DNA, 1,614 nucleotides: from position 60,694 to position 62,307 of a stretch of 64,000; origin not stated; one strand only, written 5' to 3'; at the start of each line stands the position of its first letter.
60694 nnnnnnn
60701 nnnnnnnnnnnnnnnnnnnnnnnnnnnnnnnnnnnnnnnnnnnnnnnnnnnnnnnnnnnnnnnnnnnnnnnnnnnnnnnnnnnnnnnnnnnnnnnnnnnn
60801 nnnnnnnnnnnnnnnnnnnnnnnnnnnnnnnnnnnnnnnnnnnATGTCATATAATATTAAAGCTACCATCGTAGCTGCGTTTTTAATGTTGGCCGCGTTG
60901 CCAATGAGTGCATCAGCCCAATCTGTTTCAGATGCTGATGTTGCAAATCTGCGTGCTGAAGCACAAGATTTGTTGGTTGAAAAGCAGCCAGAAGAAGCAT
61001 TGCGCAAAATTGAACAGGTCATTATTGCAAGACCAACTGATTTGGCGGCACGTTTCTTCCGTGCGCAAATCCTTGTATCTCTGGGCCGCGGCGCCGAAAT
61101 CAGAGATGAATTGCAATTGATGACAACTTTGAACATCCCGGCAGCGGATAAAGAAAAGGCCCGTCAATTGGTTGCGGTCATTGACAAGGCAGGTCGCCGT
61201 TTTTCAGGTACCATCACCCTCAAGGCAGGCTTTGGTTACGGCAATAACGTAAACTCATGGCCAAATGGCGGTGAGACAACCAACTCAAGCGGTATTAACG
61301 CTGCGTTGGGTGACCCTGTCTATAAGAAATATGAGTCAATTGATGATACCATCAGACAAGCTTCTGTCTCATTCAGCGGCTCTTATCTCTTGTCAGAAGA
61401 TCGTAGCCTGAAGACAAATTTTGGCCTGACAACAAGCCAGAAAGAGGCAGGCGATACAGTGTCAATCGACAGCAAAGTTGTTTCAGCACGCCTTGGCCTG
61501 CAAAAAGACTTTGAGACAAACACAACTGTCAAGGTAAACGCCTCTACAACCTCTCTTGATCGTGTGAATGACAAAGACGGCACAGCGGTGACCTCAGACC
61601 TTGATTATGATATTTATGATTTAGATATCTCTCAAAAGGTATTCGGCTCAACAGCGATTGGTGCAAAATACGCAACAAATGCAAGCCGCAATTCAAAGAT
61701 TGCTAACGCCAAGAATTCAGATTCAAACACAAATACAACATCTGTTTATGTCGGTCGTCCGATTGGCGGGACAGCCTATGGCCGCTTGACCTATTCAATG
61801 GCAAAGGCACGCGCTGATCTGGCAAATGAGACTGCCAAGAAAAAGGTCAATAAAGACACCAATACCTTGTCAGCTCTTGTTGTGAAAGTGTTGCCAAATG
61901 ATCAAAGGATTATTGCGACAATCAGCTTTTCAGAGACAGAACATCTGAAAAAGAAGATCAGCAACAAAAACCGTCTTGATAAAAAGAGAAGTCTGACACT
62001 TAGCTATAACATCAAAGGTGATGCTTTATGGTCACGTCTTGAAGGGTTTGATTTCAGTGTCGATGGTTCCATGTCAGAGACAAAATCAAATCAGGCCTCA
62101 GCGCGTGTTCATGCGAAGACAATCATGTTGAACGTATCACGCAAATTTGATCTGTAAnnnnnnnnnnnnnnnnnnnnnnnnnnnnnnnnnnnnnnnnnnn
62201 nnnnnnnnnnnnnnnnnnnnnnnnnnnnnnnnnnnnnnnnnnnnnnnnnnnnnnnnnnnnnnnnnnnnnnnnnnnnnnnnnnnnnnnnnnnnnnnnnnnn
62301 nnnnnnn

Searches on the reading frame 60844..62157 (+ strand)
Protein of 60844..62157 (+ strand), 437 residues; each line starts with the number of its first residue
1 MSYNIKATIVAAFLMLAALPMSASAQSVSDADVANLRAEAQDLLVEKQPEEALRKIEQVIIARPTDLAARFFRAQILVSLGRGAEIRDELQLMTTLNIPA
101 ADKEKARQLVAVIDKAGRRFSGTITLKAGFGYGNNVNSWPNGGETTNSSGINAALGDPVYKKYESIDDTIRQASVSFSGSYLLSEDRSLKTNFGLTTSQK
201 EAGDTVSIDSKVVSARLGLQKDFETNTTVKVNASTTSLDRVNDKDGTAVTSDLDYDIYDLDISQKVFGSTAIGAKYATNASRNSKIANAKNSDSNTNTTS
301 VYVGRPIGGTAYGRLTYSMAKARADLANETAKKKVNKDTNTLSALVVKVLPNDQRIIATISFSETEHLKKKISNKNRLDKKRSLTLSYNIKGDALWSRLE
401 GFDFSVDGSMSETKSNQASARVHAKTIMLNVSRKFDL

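Call 3: search_protein_families(library=pfam, proteins=[window:60844-62157:+], max_evalue=1)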
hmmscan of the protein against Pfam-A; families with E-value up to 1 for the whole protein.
window:60844-62157:+ (437 aa): 6 families
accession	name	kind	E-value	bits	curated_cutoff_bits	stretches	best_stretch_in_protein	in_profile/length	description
PF13432.12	TPR_16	-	0.0048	17.7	32.7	1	38-85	2-49/65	Tetratricopeptide repeat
PF16989.10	T6SS_VasJ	-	0.006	16.5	26.2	1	11-91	35-115/255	Type VI secretion, EvfE, EvfF, ImpA, BimE, VC_A0119, VasJ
PF14559.12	TPR_19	-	0.0093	16.7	25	1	46-85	4-43/68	Tetratricopeptide repeat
PF13371.12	TPR_9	-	0.019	15.4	35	1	44-110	6-72/73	Tetratricopeptide repeat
PF14863.12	Alkyl_sulf_dimr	-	0.16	12.8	26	1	19-85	53-121/139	Alkyl sulfatase dimerisation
PF01103.29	Omp85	-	0.3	11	24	1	168-245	17-94/325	Omp85 superfamily domain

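Call 7: search_protein_families(library=ncbifam, proteins=[window:60844-62157:+], max_evalue=1)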
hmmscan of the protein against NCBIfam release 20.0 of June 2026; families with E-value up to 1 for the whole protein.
window:60844-62157:+ (437 aa): 2 families
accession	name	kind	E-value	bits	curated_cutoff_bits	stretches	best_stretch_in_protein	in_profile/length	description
NF052415.1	T3SS_chap_SctY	equivalog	0.15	12.6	70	1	26-90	33-100/106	type III secretion apparatus assembly chaperone SctY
TIGR03042.1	PS_II_psbQ_bact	equivalog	0.25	11.2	106.9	1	8-54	10-56/142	photosystem II protein PsbQ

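Call 12: find_homologous_proteins(query=window:60844-62154:+, max_evalue=0.001)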
Query window:60844-62154:+ (437 aa): 44 proteins with E <= 0.001 among 8000 candidates.
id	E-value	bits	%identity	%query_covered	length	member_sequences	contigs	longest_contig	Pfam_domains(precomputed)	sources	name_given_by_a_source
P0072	1.5e-272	921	100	100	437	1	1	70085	-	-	-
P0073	5.6e-192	656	71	96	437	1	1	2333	-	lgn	-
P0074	7.3e-179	613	66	99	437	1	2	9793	-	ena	-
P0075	6.9e-172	590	65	99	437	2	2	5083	-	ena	-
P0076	3.2e-170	584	63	99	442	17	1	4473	-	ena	-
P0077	8.8e-170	583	64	95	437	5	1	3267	-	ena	-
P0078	8.2e-169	580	63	100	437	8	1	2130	-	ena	-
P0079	4.8e-168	577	64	99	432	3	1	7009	-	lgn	-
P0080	5.0e-168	577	63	99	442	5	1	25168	-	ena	-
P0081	7.5e-163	560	62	98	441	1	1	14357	-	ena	-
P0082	1.1e-162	560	63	94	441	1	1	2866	-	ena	-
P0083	1.2e-162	559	62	98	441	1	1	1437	-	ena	-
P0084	1.9e-162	559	63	95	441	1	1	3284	-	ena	-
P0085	4.7e-162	558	63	95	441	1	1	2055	-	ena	-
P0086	3.6e-161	555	60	99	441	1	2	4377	-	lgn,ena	-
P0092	2.4e-156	539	61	96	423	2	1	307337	-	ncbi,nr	ncbi:hypothetical protein HIMB100_00000920 [SAR116 cluster alpha proteobacterium HIMB100]|nr:hypothe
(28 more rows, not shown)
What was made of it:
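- The close OMP family has 44 clusters and includes SAR116 strain HIMB100 (call 12).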

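Call 17: search_solved_structures(query=A1, max_evalue=10, show_alignments=2)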
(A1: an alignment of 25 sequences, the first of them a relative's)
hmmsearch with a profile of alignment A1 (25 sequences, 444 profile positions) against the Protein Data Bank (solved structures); distinct sequences matched with E-value up to 10: 7.
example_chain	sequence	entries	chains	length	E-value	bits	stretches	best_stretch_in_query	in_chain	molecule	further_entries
4uqy_A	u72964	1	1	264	0.092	14.5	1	44-103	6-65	HSIE1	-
4uqx_A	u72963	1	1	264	0.096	14.5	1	44-103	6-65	HSIE1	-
4uqz_A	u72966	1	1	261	0.12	14.2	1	44-103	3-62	HSIE1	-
3q73_A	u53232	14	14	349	2.4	9.9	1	49-102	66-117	Farnesyltransferase, alpha subunit | Farnesyltransferase alpha subunit | Protein farnesyltransferase/geranylgeranyltransferase type-1 subunit alpha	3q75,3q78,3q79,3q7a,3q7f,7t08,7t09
3sfx_A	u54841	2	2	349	2.4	9.9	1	49-102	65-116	Cryptococcus neoformans protein farnesyltransferase alpha subunit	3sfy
3ieg_A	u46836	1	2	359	4.5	9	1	40-124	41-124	DnaJ homolog subfamily C member 3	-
2y4t_A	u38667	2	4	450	8.7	8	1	40-123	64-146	DNAJ HOMOLOG SUBFAMILY C MEMBER 3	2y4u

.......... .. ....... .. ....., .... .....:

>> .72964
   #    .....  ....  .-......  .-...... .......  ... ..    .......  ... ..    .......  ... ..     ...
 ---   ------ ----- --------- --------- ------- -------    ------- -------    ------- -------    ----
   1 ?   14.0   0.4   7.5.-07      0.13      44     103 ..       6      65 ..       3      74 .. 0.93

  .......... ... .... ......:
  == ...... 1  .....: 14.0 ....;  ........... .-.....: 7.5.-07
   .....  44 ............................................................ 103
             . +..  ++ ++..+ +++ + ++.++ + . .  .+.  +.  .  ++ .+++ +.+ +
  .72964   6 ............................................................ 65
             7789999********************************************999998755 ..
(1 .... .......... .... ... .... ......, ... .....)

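Call 24: predict_structure(alignment_id=A1)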
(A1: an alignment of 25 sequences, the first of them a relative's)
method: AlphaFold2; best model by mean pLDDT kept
length: 437 residues; sequences in the alignment: 25
mean_pLDDT: 82.5   pTM: 0.68
mean pLDDT of the five models: 82.5, 82.0, 80.6, 77.1, 74.1
residues with pLDDT >= 90: 171; 70-90: 202; 50-70: 45; < 50: 19
segments of 3 or more residues with pLDDT < 50: 1-4, 18-27, 158-160
pLDDT, mean of each block of 10 residues (from residue 1): 52 48 48 80 80 83 77 78 76 78 76 75 92 72 77 63 66 93 86 93 66 94 91 91 61 91 89 96 85 94 92 96 92 93 95 92 95 91 95 84 92 87 88 89
secondary structure, 60 per line:
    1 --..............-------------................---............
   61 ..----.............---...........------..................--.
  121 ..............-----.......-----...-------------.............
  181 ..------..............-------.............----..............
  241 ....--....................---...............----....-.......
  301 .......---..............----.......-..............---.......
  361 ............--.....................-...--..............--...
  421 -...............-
elements in order: H3-16 H30-45 H49-62 H67-79 H83-93 H100-117 E120-134 E144-146 E152-154 E168-182 E189-202 E210-222 E227-244 E247-266 E270-284 H289-292 E294-307 E311-324 H329-335 E337-350 E354-372 E375-391 H392-395 E402-415 E422-436
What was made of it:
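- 60844..62157 (+): Outer-membrane protein, 437 aa. It has a signal peptide, a TPR-like helical domain (30-117), a 14-stranded beta-barrel (120-436) and a C-terminal ...RKFDL. It is a remote relative of Slam/DUF560. AF2 model with pLDDT 82.5 (call 24).
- On Slam / TXISS outer-membrane protein (PF04575 SlipAM, DUF560): The AF2 model has helices at 30-117 and 14 long strands at 120-436 (call 24).
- (3) The OMP model shows a helical TPR-like domain plus a 14-strand barrel (call 24).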

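Call 28: fold_search(model_id=the predicted structure, library=pdb)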
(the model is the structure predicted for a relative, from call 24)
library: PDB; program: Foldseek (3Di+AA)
matches with E <= 10: 1341; with E <= 0.001: 343
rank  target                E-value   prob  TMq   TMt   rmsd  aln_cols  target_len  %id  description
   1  4v3h_B                1.0e-10  1.00  0.44  0.59   6.2       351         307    9  Crystal structure of CymA from Klebsiella oxytoca (released 2015-06-03)
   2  2x9k                  1.4e-10  1.00  0.47  0.69   5.8       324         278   10  Structure of a E.coli porin (released 2011-01-26)
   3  9h80_M                1.7e-10  1.00  0.38  0.42  13.0       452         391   12  Structure of the outer membrane exopolysaccharide transporter PelBC (released 2025-06-11)
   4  2wvp                  2.8e-10  1.00  0.47  0.73   4.7       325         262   10  Synthetically modified OmpG (released 2010-07-14)
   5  2f1c                  3.3e-10  1.00  0.44  0.71   5.2       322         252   11  Crystal structure of the monomeric porin OmpG (released 2006-06-27)
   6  2iwv_A                4.7e-10  1.00  0.44  0.65   5.8       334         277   10  Structure of the monomeric outer membrane porin OmpG in the open and closed conformation (released 2006-08-14)
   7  8wv0_A                6.8e-10  1.00  0.38  0.48  11.8       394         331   11  Outer membrane porin of Burkholderia pseudomallei (BpsOmp38) (released 2024-10-30)
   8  4d5d_A                1.1e-09  1.00  0.45  0.59   6.5       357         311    9  Crystal structure of CymA from Klebsiella oxytoca (released 2015-06-03)
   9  4v3g_B                1.2e-09  1.00  0.45  0.57  10.2       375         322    9  Crystal structure of CymA from Klebsiella oxytoca (released 2015-06-03)
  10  8jto                  1.3e-09  1.00  0.37  0.45  11.8       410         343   10  Outer membrane porin of Burkholderia pseudomallei (BpsOmp38) in complex with ceftazidime (released 2024-06-26)
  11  5ldt_A                1.7e-09  1.00  0.34  0.37  14.9       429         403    9  Crystal Structures of MOMP from Campylobacter jejuni (released 2016-10-26)
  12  4d5b_A                2.4e-09  1.00  0.43  0.56   6.7       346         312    9  Crystal structure of CymA from Klebsiella oxytoca (released 2015-06-03)
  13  4v3h_A                3.0e-09  1.00  0.44  0.57   6.7       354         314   10  Crystal structure of CymA from Klebsiella oxytoca (released 2015-06-03)
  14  4ctd_A                3.2e-09  1.00  0.43  0.74   4.8       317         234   10  X-ray structure of an engineered OmpG loop6-deletion (released 2014-08-13)
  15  3wi4                  3.2e-09  1.00  0.36  0.47  12.0       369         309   10  Crystal structure of wild-type PorB from Neisseria meningitidis serogroup B (released 2014-01-01)
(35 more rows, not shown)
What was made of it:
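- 60844..62157 (+): Foldseek matches the 14-strand barrels OmpG and CymA, and PelBC (call 28).
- On Slam / TXISS outer-membrane protein (PF04575 SlipAM, DUF560): The best Foldseek TM-scores are to the 14-strand barrels OmpG and CymA (call 28).
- Closest known: TPR-porin exopolysaccharide exporters. Same: PelBC is among the top Foldseek hits (call 28).
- Its best structural matches are 14-strand barrels and the TPR-porin PelBC (call 28).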

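Call 30: search_protein_families(library=pfam, alignment_id=A1, max_evalue=10)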
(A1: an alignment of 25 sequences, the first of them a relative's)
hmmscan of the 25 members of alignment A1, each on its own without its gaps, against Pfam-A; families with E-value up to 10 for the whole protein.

A. member 1, P0072 (437 aa): 6 families
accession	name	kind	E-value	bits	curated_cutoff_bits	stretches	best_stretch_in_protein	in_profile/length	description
PF13432.12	TPR_16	-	0.0048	17.7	32.7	1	38-85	2-49/65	Tetratricopeptide repeat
PF16989.10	T6SS_VasJ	-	0.006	16.5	26.2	1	11-91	35-115/255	Type VI secretion, EvfE, EvfF, ImpA, BimE, VC_A0119, VasJ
PF14559.12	TPR_19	-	0.0093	16.7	25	1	46-85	4-43/68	Tetratricopeptide repeat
PF13371.12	TPR_9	-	0.019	15.4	35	1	44-110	6-72/73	Tetratricopeptide repeat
PF14863.12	Alkyl_sulf_dimr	-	0.16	12.8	26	1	19-85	53-121/139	Alkyl sulfatase dimerisation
PF01103.29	Omp85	-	0.3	11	24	2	168-245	17-94/325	Omp85 superfamily domain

B. families by the number of members that match (of 25 scanned): 23 families
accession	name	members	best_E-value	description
PF14559.12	TPR_19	18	7.7e-05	Tetratricopeptide repeat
PF14863.12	Alkyl_sulf_dimr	13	0.00044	Alkyl sulfatase dimerisation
PF13432.12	TPR_16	11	0.00063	Tetratricopeptide repeat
PF13505.12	OMP_b-brl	7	0.0014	Outer membrane protein beta-barrel domain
PF13428.12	TPR_14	6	0.084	Tetratricopeptide repeat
PF13371.12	TPR_9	4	0.019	Tetratricopeptide repeat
PF25058.1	ARM_TT21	4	0.16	Tetratricopeptide repeat protein 21 ARM repeat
PF03797.25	Autotransporter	3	0.00012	Autotransporter beta-domain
PF16989.10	T6SS_VasJ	3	0.006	Type VI secretion, EvfE, EvfF, ImpA, BimE, VC_A0119, VasJ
PF12895.13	ANAPC3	2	0.022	Anaphase-promoting complex, cyclosome, subunit 3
PF10677.15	DUF2490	2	0.023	Protein of unknown function (DUF2490)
PF15617.12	C-C_Bond_Lyase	2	0.15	C-C_Bond_Lyase of the TIM-Barrel fold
PF17741.6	DUF5578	1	0.014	Family of unknown function (DUF5578)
PF21471.3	Reelin_subrepeat-B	1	0.027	Reelin subrepeat B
PF14085.11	DUF4265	1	0.049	Domain of unknown function (DUF4265)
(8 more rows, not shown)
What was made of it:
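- On Slam / TXISS outer-membrane protein (PF04575 SlipAM, DUF560): Weak TPR_16/19 Pfam hits were also seen (calls 3, 30).
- Tried and rejected: Rejected at the Pfam level (calls 3, 30).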

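Call 37: find_encoding_contigs(protein=P0092, flank=6000, max_places=2)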
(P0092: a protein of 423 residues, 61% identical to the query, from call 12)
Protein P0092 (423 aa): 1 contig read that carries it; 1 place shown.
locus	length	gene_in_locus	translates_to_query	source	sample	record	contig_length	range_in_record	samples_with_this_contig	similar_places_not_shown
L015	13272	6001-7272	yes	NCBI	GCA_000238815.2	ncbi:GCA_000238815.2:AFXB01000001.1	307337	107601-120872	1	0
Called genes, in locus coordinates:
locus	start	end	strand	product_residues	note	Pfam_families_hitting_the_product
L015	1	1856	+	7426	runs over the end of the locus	-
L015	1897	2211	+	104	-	PF10985:DUF2805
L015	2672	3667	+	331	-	-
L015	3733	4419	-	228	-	PF00881:Nitroreductase, PF14512:TM1586_NiRdase (faint)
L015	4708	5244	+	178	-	-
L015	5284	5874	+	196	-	-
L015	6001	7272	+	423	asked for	-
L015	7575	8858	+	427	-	PF01547:SBP_bac_1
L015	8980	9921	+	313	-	PF00528:BPD_transp_1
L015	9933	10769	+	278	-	PF00528:BPD_transp_1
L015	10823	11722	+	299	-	PF02311:AraC_binding (weak), PF00165:HTH_AraC (faint), PF12833:HTH_18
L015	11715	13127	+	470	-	PF01232:Mannitol_dh, PF08125:Mannitol_dh_C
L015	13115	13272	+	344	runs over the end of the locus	PF00005:ABC_tran, PF13304:AAA_21 (faint), PF08402:TOBE_2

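Call 38: search_protein_representatives(alignment_id=A1)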
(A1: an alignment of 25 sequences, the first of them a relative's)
Query: 25 sequences, 444 profile positions. Proteins with E-value up to 0.001 (for the whole library): 194; up to 1e-10: 69; up to 1e-30: 32. The best 150 are listed.
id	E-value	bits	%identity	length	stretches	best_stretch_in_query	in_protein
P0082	4.0e-207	704.6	-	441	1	3-444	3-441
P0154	3.8e-171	586.0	-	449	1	1-444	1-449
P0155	1.4e-169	580.8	-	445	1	1-444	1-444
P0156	1.2e-155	535.0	-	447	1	7-444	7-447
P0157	4.4e-153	526.5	-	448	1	5-444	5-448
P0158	2.1e-144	497.9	-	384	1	66-444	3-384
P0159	2.6e-138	477.8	-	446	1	15-443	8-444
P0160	2.6e-119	415.2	-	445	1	13-444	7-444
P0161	7.9e-107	374.1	-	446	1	7-443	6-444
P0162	2.2e-97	342.9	-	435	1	11-444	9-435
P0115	3.4e-97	342.3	-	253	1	1-245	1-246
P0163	2.9e-80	286.5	-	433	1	12-444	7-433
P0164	5.2e-73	262.6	-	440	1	9-442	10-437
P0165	1.4e-68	248.0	-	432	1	42-441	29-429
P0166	4.9e-68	246.2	-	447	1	11-444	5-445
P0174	4.0e-42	160.8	-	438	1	32-437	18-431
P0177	1.5e-39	152.4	-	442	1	14-442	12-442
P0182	1.4e-34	136.0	-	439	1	10-439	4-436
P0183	6.7e-31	123.8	-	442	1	40-438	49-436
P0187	4.0e-29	117.9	-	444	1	33-437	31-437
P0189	1.4e-28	116.2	-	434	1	30-442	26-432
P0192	3.1e-26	108.4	-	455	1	11-427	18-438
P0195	2.1e-25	105.7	-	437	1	11-423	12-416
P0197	4.6e-25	104.6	-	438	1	47-442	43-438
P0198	6.2e-25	104.2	-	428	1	11-442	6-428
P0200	5.8e-23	97.7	-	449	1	21-423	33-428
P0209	3.9e-16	75.1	-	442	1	33-443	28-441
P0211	3.3e-14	68.8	-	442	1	15-423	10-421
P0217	4.3e-12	61.8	-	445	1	35-442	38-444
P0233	8.4e-09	51.0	-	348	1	92-441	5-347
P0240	6.6e-08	48.0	-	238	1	247-442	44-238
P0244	1.1e-07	47.3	-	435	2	316-440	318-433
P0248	2.9e-07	45.9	-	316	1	48-193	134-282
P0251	5.4e-07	45.0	-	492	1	25-141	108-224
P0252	5.8e-07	44.9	-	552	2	184-329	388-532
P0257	1.4e-06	43.7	-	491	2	38-149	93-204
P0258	1.5e-06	43.5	-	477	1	27-148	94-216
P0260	2.7e-06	42.7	-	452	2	47-142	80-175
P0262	3.1e-06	42.5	-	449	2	50-183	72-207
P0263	3.1e-06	42.5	-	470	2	354-444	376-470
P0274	1.4e-05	40.4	-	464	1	34-173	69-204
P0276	1.6e-05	40.1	-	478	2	43-158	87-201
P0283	3.9e-05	38.9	-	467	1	33-222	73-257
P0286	4.9e-05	38.6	-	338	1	102-444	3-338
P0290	6.4e-05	38.2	-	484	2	42-145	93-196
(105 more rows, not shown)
